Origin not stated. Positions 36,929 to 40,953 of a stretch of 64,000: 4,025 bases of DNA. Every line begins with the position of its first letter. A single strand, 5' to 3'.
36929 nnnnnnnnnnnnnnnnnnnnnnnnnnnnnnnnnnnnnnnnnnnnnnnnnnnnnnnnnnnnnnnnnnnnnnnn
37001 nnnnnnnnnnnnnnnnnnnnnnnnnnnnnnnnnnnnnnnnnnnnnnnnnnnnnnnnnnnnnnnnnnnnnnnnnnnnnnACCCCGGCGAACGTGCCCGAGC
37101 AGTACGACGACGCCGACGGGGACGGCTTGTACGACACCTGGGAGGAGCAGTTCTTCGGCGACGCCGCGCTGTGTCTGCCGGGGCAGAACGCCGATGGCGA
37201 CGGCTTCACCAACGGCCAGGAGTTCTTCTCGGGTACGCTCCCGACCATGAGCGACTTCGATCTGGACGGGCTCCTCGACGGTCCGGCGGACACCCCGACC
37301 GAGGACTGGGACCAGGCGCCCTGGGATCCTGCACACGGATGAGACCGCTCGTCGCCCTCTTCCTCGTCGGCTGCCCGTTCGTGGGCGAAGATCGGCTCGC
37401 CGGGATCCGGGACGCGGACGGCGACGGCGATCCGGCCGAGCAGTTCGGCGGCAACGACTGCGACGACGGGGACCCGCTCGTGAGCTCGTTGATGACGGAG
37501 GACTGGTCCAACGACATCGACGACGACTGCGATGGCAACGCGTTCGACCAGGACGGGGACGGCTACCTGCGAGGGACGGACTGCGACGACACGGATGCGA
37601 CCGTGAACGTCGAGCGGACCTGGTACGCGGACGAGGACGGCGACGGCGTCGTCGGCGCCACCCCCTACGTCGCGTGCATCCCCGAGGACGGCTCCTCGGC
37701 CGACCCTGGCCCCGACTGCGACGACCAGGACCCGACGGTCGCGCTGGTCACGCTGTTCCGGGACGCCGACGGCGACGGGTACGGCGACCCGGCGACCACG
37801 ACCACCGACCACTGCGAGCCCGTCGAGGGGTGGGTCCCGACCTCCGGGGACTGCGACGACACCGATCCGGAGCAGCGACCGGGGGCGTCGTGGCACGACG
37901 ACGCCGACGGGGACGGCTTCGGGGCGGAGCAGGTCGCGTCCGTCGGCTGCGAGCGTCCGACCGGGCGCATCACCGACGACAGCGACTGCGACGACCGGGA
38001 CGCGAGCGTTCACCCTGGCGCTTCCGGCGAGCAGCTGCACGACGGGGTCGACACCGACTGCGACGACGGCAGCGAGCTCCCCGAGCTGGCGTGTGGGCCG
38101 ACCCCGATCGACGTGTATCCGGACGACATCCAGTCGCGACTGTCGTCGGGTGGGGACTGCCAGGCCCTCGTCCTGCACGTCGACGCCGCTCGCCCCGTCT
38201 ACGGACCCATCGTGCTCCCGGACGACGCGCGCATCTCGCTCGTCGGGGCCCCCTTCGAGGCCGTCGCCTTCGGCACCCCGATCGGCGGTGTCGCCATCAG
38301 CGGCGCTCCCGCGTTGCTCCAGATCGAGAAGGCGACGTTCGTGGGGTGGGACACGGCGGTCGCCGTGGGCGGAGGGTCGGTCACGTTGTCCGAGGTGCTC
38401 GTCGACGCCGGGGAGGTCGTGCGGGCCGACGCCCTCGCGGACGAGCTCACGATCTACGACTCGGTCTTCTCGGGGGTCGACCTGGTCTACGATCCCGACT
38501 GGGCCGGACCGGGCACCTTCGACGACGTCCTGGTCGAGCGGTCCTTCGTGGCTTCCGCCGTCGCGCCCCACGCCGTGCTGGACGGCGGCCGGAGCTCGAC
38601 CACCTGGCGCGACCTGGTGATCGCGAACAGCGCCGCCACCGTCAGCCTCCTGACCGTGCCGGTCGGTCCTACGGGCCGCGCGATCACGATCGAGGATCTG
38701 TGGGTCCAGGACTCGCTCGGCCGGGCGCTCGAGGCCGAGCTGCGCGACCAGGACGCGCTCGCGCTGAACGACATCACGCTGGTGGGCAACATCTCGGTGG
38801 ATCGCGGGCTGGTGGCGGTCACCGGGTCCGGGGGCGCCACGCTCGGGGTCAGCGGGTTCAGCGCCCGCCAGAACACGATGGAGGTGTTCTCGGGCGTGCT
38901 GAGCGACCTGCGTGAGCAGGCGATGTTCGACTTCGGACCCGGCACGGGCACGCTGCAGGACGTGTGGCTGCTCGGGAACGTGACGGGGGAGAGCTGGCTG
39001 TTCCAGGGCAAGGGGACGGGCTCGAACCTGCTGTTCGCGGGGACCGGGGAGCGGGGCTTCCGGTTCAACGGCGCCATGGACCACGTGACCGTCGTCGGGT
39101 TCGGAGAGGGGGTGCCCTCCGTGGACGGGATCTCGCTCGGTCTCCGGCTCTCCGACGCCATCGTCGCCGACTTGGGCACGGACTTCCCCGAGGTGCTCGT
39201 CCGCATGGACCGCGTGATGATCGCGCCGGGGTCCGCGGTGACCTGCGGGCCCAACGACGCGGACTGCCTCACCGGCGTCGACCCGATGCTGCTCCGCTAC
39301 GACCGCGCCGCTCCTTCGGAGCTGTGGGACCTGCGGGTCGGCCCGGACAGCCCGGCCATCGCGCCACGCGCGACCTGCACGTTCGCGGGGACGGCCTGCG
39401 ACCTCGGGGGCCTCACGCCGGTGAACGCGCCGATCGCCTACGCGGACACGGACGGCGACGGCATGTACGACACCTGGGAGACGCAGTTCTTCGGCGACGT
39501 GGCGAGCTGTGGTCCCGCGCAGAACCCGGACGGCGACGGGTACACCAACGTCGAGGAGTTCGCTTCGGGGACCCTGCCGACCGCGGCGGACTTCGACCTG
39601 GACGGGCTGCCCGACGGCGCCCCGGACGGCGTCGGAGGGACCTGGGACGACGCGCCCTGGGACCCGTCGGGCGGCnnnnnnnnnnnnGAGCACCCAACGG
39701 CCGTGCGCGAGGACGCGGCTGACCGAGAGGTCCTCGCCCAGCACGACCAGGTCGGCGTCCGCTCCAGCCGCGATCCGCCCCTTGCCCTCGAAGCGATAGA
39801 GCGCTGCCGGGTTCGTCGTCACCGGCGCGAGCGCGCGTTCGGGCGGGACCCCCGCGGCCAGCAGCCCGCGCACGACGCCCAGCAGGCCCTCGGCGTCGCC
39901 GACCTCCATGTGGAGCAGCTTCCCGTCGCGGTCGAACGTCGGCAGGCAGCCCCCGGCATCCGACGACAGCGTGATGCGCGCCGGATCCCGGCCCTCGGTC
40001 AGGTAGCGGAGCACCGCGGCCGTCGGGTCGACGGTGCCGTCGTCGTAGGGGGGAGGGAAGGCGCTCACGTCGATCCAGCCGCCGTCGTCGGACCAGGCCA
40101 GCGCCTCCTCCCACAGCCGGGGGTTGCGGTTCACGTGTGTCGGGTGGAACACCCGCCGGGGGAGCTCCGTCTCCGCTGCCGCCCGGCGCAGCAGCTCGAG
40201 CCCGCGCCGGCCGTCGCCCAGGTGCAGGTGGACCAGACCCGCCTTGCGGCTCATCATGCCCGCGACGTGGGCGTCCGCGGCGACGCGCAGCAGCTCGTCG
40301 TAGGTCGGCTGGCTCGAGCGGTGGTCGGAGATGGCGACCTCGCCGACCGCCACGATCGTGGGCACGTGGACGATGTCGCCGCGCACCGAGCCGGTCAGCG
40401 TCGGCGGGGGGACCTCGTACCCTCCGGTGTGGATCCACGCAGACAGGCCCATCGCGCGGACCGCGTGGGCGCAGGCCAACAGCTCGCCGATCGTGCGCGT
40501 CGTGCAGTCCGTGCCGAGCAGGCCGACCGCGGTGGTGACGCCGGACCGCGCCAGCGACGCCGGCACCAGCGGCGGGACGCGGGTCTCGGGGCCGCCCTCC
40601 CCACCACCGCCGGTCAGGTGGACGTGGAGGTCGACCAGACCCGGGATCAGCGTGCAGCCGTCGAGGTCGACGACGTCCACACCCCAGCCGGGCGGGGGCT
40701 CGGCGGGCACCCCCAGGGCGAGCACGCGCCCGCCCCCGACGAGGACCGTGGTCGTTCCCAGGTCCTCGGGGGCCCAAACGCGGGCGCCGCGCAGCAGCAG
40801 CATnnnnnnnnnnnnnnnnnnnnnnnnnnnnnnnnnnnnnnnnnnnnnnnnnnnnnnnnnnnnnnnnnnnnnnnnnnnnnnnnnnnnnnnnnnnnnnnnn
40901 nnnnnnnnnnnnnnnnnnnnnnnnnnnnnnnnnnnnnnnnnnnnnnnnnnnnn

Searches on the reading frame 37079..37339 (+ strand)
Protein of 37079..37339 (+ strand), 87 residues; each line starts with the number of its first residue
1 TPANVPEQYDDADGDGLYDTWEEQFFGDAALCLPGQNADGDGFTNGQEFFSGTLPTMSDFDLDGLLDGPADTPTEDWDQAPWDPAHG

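Call 44: search_protein_families(library=pfam, proteins=[window:37079-37339:+], max_evalue=10)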
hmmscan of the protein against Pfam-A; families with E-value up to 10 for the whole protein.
window:37079-37339:+ (87 aa): 2 families
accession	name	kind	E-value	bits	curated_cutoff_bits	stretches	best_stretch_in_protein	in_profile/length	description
PF18884.5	TSP3_bac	-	0.016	15.5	25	2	39-53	3-17/22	Bacterial TSP3 repeat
PF07771.16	TSGP1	-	2.5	8.7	22.6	1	19-82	48-95/120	Tick salivary peptide group 1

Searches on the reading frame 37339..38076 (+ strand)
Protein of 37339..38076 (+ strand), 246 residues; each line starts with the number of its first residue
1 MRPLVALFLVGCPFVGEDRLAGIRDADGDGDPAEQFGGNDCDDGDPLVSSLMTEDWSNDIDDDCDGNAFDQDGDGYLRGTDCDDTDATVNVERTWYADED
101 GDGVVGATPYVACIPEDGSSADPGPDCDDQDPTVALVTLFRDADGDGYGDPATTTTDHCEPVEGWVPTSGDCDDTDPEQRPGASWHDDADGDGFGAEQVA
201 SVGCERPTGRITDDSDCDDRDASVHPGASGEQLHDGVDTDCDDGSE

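Call 44: search_protein_families(library=pfam, proteins=[window:37339-38076:+], max_evalue=10)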
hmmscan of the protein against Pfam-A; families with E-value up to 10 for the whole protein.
window:37339-38076:+ (246 aa): 1 family
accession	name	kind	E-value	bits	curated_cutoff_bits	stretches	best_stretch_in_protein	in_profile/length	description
PF11617.13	Cu-binding_MopE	-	8e-13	48.8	27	5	216-244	1-27/30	Putative metal-binding motif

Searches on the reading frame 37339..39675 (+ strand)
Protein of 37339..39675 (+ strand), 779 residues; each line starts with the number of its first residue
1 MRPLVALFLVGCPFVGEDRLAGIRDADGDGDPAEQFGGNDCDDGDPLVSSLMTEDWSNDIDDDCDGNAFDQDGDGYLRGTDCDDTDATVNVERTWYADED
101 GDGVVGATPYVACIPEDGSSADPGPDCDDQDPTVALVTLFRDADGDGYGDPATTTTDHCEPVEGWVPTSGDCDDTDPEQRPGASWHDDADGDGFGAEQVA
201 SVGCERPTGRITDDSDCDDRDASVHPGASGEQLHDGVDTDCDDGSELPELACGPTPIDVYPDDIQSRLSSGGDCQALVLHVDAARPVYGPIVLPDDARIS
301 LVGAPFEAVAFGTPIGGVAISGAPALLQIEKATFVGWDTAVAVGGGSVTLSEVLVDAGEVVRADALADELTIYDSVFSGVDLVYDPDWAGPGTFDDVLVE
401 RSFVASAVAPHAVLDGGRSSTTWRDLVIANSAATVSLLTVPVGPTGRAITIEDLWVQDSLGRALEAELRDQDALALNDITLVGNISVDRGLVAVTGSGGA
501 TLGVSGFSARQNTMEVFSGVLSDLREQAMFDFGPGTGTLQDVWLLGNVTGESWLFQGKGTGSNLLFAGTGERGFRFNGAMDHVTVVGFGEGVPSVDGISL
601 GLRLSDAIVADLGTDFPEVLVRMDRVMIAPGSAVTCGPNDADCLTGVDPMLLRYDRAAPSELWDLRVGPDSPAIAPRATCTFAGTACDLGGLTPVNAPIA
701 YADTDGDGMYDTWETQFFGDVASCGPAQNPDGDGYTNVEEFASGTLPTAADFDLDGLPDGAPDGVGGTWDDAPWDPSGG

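Call 6: search_protein_families(library=pfam, proteins=[window:37339-39675:+], max_evalue=0.01)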
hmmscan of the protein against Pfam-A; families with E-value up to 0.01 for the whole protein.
window:37339-39675:+ (779 aa): 1 family
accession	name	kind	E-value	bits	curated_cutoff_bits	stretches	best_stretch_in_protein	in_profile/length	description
PF11617.13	Cu-binding_MopE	-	9.1e-11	42.2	27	2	216-244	1-27/30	Putative metal-binding motif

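Call 15: search_protein_families(library=ncbifam, proteins=[window:37339-39675:+], max_evalue=0.1)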
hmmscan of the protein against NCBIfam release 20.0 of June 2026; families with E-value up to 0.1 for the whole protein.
window:37339-39675:+ (779 aa): 1 family
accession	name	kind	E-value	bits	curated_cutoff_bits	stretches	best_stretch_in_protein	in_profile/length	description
NF042425.1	Amuc_1099_fam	equivalog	0.017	14.7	50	1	726-750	126-150/321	Amuc_1099 family pilus-like system protein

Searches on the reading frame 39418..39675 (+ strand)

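Call 44: search_protein_families(library=pfam, proteins=[window:39418-39675:+], max_evalue=10)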
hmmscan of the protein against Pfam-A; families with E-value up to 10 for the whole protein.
window:39418-39675:+ (86 aa): 6 families
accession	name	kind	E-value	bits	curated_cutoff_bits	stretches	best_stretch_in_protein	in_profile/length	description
PF18884.5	TSP3_bac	-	3e-05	24.2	25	2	10-22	1-13/22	Bacterial TSP3 repeat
PF03495.19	Binary_toxB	-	0.097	13.3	25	1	10-23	2-15/78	Clostridial binary toxin B/anthrax toxin PA Ca-binding domain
PF13517.12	FG-GAP_3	-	0.42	11.7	26.9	1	50-66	42-58/61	FG-GAP-like repeat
PF00036.39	EF-hand_1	-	2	8.6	25.4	0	8-15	8-15/29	EF hand domain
PF02412.23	TSP_3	-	2.7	8.2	25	1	57-66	14-23/36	Thrombospondin type 3 repeat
PF13202.12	EF-hand_5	-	3.2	7.9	25.9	1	9-15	8-14/25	EF hand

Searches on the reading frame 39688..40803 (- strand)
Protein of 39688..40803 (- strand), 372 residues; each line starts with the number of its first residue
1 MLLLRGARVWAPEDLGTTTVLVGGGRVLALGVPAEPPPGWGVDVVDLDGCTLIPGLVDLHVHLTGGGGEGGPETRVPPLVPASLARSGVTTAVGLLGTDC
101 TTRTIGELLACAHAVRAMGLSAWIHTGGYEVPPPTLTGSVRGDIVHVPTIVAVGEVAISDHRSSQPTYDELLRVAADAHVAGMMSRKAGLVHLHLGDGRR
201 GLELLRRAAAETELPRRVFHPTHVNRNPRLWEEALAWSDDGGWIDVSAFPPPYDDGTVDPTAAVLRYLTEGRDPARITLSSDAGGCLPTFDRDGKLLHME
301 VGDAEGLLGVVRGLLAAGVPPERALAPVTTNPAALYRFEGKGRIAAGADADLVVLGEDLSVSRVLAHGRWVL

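Call 23: search_protein_families(library=pfam, proteins=[window:39688-40803:-], max_evalue=0.01)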
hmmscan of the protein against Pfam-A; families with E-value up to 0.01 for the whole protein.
window:39688-40803:- (372 aa): 2 families
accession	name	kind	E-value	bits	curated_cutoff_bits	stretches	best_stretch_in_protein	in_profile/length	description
PF01979.26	Amidohydro_1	-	7.2e-16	58.8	25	1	51-371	1-345/345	Amidohydrolase family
PF07969.17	Amidohydro_3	-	4.9e-15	56.4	29.7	2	43-78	1-35/472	Amidohydrolase family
